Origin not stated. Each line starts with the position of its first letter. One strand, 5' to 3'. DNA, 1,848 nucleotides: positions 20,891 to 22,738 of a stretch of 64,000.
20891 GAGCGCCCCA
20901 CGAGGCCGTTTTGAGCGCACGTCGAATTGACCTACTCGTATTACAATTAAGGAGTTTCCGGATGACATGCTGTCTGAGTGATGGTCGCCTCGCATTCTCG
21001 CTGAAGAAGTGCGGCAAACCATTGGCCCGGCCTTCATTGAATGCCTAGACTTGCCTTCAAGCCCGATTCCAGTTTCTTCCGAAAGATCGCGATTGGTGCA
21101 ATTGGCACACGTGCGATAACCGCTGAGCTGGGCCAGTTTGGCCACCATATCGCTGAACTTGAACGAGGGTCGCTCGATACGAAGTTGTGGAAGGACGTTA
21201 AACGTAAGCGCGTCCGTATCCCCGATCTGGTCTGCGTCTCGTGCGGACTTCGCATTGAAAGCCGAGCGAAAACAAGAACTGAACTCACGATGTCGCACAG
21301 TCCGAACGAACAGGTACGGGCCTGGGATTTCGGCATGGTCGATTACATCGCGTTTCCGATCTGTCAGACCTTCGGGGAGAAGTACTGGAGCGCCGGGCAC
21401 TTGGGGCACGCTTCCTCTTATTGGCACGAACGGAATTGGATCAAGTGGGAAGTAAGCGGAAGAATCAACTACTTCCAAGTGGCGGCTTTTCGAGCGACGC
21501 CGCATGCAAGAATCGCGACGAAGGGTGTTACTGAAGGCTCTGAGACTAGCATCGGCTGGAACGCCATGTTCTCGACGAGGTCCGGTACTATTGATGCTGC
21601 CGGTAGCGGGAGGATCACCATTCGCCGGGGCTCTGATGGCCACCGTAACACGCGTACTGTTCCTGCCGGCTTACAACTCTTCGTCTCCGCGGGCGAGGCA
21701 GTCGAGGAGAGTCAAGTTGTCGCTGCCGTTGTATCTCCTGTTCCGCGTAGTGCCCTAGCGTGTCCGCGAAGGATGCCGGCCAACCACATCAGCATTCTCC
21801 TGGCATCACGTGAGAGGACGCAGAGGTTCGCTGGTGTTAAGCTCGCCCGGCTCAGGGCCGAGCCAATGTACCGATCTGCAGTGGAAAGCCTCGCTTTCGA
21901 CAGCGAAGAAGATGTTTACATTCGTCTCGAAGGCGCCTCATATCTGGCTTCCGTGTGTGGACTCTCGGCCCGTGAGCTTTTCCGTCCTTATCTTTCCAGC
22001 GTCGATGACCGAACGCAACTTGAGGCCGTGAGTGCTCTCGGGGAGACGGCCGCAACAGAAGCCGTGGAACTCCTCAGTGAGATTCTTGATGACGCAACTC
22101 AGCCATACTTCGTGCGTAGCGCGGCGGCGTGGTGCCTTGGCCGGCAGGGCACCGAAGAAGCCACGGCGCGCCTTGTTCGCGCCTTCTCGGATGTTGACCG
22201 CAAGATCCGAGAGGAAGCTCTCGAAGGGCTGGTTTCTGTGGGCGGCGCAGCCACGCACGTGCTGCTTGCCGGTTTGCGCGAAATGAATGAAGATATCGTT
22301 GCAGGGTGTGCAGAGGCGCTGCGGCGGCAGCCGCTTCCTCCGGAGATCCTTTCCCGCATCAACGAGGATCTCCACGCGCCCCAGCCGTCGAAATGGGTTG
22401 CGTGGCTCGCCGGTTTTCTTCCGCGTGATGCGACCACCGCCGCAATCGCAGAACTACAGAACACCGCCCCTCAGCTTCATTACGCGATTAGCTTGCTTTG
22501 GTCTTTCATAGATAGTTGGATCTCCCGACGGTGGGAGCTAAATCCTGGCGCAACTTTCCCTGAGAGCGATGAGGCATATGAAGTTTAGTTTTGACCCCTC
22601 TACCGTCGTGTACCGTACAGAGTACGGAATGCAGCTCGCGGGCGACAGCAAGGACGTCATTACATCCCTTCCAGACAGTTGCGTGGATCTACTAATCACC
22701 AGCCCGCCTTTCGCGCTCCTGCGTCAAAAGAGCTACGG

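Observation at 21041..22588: Putative nuclease fused to a HEAT-repeat domain as the partner of a DNA methyltransferase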

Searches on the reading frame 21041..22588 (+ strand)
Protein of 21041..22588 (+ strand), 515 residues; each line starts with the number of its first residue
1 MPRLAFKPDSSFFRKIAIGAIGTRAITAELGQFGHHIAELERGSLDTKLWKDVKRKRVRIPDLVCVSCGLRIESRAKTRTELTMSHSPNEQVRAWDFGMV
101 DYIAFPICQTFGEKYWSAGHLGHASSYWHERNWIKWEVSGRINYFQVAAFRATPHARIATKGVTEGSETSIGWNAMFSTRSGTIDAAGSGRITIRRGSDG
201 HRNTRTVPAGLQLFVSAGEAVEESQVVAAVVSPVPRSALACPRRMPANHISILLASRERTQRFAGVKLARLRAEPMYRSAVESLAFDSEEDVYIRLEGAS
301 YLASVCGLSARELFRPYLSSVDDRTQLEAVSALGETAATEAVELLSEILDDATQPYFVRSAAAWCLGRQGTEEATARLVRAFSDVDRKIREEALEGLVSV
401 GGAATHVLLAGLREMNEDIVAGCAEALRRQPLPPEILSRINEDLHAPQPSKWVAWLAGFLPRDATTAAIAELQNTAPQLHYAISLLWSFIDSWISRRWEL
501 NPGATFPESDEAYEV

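Call 7: search_protein_families(library=pfam, proteins=[window:21041-22588:+], max_evalue=1)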
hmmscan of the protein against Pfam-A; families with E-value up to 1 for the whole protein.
window:21041-22588:+ (515 aa): 8 families
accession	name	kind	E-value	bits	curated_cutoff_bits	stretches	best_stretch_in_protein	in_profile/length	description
PF13646.12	HEAT_2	-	6.3e-14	52.5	27.7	2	358-428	16-88/88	HEAT repeats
PF03130.22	HEAT_PBS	-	1.2e-07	31.9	20.9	2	358-384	1-27/27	PBS lyase HEAT-like repeat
PF02985.28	HEAT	-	0.0067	17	23.5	0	358-368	16-26/31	HEAT repeat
PF13513.12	HEAT_EZ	-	0.0098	16.9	27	1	327-368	5-54/55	HEAT-like repeat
PF01333.25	Apocytochr_F_C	-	0.015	15.8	30.4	1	187-227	21-60/118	Apocytochrome F, C-terminal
PF21668.3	RPOC_hybrid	-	0.038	14.2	27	1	204-229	43-68/102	DNA-directed RNA polymerase subunit beta', hybrid domain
PF00514.29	Arm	-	0.065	13.7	20.6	0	318-335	21-38/41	Armadillo/beta-catenin-like repeat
PF01347.28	Vitellogenin_N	-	0.24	10.3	24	1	314-368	498-558/590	Lipoprotein amino terminal region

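Call 8: search_protein_families(library=padloc, proteins=[window:21041-22588:+], max_evalue=1)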
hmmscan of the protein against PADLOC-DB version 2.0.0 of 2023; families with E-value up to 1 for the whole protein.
window:21041-22588:+ (515 aa): 4 families
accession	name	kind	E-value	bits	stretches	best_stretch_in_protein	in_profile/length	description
PDLC02919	HEAT-ARM_XIII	-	3.6e-07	26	1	318-426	302-408/1972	-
PDLC02613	DrmC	-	0.0077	13.5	1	321-419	36-132/262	DrmC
PDLC02973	WGR_XIII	-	0.011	12.3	1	333-403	121-190/973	-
PDLC00318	PtuB1|PtuB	-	0.038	11.5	1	46-163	43-160/299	Unknown function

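Call 9: search_protein_families(library=ncbifam, proteins=[window:21041-22588:+], max_evalue=1)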
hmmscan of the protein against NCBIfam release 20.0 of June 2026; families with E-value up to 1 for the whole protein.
window:21041-22588:+ (515 aa): 6 families
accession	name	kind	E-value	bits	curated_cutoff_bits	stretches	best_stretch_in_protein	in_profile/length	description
NF045915.1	PhycobilmeDegNblB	equivalog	9e-08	31.9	300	1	312-424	102-212/214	phycobilisome degradation protein NblB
NF010374.0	PRK13800.1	equivalog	0.0096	14.2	1196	1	268-397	767-895/898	fumarate reductase/succinate dehydrogenase flavoprotein subunit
NF058502.1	phyc_lyase_CpcE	equivalog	0.032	13.7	330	1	330-383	63-114/260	C-phycocyanin alpha-cysteine-84 phycocyanobilin lyase subunit CpcE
NF002736.1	PRK02693.1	equivalog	0.042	12.9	500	1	183-227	205-253/307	cytochrome f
NF058505.1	phyc_lyase_CpeY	equivalog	0.072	11.6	600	1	325-374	68-115/419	C-phycoerythrin alpha-cysteine-82 phycoerythrobilin lyase CpeY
NF007244.0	PRK09687.1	equivalog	0.22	10.7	275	1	330-397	150-218/285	putative lyase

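Call 10: search_solved_structures(query=window:21041-22588:+, max_evalue=10, show_alignments=2)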
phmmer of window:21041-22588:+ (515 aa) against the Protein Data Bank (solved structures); distinct sequences matched with E-value up to 10: 23.
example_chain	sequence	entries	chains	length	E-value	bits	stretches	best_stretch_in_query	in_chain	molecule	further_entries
9sah_A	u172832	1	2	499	8.2e-28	100.8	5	318-413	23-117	E4-NB2 synthetic fusion protein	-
6ft5_A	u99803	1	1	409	3.6e-27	98.7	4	322-414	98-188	alphaRep A3_A3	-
6fsq_A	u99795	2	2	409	2.3e-23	86.1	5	322-414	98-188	alphaRep A3_bGFPD | A3_bGFPD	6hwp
4zv6_A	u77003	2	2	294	1.2e-18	70.6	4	321-418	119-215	AlphaRep-7 | alpha-Rep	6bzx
4xl5_C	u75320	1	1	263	4.3e-15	58.9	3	287-413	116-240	bGFP-A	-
3ltm_A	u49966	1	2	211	2.4e-14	56.4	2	322-414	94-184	Alpha-Rep4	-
3ltj_A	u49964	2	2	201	4.8e-14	55.4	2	324-414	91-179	AlphaRep-4 | bA3-2: binder of A3 protein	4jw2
7p0h_A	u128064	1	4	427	6.4e-13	51.7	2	324-409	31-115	Helicobacter pylori ComF fused to an artificial alphaREP crystallization helper (named B2)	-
6gwc_C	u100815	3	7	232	3e-11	46.2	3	325-414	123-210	iE5 ALPHAREP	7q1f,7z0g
8aw4_A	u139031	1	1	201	8.7e-11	44.7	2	322-414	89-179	ALPHAREP bB-E3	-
6veh_A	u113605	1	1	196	2.3e-10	43.2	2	318-414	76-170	HEAT repeat domain-containing protein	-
6gx7_E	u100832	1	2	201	7.4e-10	41.6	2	325-401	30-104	iiiA5 ALPHAREP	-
4xvp_D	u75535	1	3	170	1.7e-09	40.4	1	290-414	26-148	BGFP-C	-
6gwd_G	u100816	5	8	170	3.8e-09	39.3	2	329-414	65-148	iiH5 ALPHAREP | iih5 Alpha Repeating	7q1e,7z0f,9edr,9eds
9rhz_A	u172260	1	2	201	4.1e-09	39.1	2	318-414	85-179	ALPHAREP bE5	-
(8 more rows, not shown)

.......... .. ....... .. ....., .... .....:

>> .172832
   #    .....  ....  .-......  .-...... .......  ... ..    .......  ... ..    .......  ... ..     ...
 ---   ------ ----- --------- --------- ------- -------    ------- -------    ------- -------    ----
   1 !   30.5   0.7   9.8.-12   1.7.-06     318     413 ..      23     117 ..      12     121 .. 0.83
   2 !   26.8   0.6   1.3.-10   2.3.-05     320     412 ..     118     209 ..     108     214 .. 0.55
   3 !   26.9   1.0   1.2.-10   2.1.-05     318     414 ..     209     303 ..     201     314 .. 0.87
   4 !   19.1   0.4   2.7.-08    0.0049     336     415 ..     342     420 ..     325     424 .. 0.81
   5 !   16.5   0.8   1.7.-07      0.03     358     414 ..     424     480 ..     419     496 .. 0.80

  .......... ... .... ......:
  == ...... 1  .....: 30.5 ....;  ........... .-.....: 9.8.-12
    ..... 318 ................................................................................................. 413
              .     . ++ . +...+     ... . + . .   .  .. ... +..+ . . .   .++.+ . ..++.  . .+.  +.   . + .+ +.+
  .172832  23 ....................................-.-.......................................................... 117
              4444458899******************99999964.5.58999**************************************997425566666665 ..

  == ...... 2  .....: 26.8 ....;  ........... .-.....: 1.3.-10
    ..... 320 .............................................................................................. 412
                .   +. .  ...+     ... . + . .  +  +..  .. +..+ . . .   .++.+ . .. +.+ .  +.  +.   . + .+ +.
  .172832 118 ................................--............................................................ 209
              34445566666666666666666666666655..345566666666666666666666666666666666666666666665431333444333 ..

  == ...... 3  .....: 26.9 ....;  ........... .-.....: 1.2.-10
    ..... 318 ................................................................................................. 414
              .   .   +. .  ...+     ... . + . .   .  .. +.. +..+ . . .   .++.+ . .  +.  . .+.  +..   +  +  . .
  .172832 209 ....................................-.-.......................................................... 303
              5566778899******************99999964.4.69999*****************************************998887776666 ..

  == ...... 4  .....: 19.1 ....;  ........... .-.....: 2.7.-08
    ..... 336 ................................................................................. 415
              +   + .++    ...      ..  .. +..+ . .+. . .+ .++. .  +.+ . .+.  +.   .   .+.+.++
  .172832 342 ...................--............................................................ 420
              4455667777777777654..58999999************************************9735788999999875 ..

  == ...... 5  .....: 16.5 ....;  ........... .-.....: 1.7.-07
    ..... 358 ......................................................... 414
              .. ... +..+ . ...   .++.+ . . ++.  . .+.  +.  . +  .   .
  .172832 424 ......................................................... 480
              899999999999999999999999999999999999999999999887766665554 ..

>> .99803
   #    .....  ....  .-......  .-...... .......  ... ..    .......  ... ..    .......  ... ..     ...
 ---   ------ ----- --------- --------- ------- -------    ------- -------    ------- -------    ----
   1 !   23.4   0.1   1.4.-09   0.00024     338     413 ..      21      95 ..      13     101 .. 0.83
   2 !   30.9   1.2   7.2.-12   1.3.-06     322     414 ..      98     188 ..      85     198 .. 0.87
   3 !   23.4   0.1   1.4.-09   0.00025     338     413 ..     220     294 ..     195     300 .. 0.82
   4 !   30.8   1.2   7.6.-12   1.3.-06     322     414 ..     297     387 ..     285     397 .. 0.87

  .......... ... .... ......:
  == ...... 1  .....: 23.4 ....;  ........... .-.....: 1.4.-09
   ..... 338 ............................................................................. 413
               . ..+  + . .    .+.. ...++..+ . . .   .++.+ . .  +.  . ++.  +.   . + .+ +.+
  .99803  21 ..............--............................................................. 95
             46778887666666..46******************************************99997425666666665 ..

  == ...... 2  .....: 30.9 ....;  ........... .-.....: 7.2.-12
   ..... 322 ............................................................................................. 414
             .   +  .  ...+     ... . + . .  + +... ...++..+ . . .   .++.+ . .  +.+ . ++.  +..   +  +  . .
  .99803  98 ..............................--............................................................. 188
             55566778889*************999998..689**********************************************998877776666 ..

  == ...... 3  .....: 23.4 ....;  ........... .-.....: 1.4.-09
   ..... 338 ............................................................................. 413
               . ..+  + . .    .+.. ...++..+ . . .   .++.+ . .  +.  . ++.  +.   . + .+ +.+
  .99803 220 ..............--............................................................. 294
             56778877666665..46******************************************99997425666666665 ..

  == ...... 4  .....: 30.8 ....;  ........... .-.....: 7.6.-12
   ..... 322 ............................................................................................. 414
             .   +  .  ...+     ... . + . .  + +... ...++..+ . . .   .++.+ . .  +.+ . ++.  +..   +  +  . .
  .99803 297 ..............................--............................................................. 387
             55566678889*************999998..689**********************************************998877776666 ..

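Call 31: predict_structure(alignment_id=A2)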
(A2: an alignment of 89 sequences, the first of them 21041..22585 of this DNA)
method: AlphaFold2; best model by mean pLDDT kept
length: 515 residues; sequences in the alignment: 89
mean_pLDDT: 90.6   pTM: 0.88
mean pLDDT of the five models: 90.6, 89.8, 88.7, 85.8, 83.9
residues with pLDDT >= 90: 394; 70-90: 79; 50-70: 33; < 50: 9
segments of 3 or more residues with pLDDT < 50: 1-6, 513-515
pLDDT, mean of each block of 10 residues (from residue 1): 48 85 96 96 82 66 93 95 90 81 96 82 77 90 97 93 70 97 96 97 97 98 98 97 97 95 97 98 98 97 98 98 95 95 98 96 95 97 95 93 96 97 95 95 95 96 92 96 93 71 62 43
secondary structure, 60 per line:
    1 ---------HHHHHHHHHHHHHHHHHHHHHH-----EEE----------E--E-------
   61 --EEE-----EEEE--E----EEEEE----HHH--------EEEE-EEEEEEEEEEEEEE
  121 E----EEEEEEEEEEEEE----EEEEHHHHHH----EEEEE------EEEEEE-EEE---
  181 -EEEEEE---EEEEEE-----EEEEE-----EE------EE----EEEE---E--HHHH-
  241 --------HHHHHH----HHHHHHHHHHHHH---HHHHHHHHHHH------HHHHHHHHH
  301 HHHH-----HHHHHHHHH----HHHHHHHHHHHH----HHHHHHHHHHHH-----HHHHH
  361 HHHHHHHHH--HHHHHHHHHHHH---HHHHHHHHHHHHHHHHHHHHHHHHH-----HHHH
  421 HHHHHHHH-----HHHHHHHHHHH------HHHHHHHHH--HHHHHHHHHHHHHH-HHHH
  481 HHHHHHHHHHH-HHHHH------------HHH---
elements in order: H10-31 E37-39 E63-65 E71-74 E82-86 E102-105 E107-121 E126-138 E143-146 H147-152 E157-161 E168-173 E175-177 E182-187 E191-196 E202-206 E226-229 H236-239 H249-254 H259-271 H275-285 H292-304 H310-318 H323-334 H339-350 H356-369 H372-383 H387-411 H417-428 H434-444 H451-459 H462-475 H477-491 H493-497

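Call 36: fold_search(model_id=the predicted structure, library=pdb)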
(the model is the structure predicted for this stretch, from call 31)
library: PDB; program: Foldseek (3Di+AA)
matches with E <= 10: 1195; with E <= 0.001: 61
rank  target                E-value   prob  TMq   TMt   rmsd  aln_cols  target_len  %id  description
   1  6bzx_A                4.6e-08  1.00  0.27  0.42   8.6       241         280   23  Structure of the artificial complex alpha-Rep/Octarellin V.1 crystallized by counter diffusion in a capillary (released 2019-01-09)
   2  7p0h_A                3.1e-07  1.00  0.24  0.28   8.8       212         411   23  Crystal structure of Helicobacter pylori ComF fused to an artificial alphaREP crystallization helper(named B2) (released 2022-04-06)
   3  4zv6_A                3.9e-07  1.00  0.28  0.45   8.6       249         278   23  Crystal structure of the artificial alpharep-7 octarellinV.1 complex (released 2016-05-25)
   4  6fsq                  8.8e-07  1.00  0.24  0.32  12.1       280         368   19  Structure of A3_bGFPD, an artificial bi-domain protein based on two different alphaRep domains : A3 and a GFP binding do (released 2018-08-08)
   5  4xl5_C                1.0e-06  1.00  0.28  0.48   8.8       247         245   21  X-ray structure of bGFP-A / EGFP complex (released 2015-08-19)
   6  7z0g_T                1.4e-06  1.00  0.25  0.46   8.4       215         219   23  CPAP:TUBULIN:IE5 ALPHAREP COMPLEX P1 SPACE GROUP (released 2022-04-13)
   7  7z0g_C                1.9e-06  1.00  0.25  0.47   8.3       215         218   23  CPAP:TUBULIN:IE5 ALPHAREP COMPLEX P1 SPACE GROUP (released 2022-04-13)
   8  7q1f_T                2.5e-06  1.00  0.28  0.52   6.8       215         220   20  CPAP:TUBULIN:IE5 ALPHAREP COMPLEX (released 2022-04-20)
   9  7q1f_C                2.9e-06  1.00  0.27  0.52   6.9       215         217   21  CPAP:TUBULIN:IE5 ALPHAREP COMPLEX (released 2022-04-20)
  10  6gwc_C                8.4e-06  1.00  0.25  0.47   8.3       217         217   23  Tubulin:iE5 alphaRep complex (released 2019-01-30)
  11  4rv1_C                9.7e-06  1.00  0.23  0.28  13.2       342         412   17  Crystal Structure of Engineered Protein. Northeast Structural Genomics Consortium (NESG) Target OR497. (released 2014-12-10)
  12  3ltj                  1.4e-05  1.00  0.27  0.59   5.2       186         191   22  Structure of a new family of artificial alpha helicoidal repeat proteins (alpha-Rep) based on thermostable HEAT-like rep (released 2010-10-13)
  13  4rv1_A                1.5e-05  1.00  0.22  0.25  12.8       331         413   18  Crystal Structure of Engineered Protein. Northeast Structural Genomics Consortium (NESG) Target OR497. (released 2014-12-10)
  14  6gx7_E                1.9e-05  1.00  0.24  0.54   6.6       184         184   24  Tubulin-CopN-alphaRep complex (released 2019-04-24)
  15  4d4z_A                2.6e-05  1.00  0.18  0.29  15.2       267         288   19  STRUCTURE OF HUMAN DEOXYHYPUSINE HYDROXYLASE in complex with glycerol (released 2015-04-15)
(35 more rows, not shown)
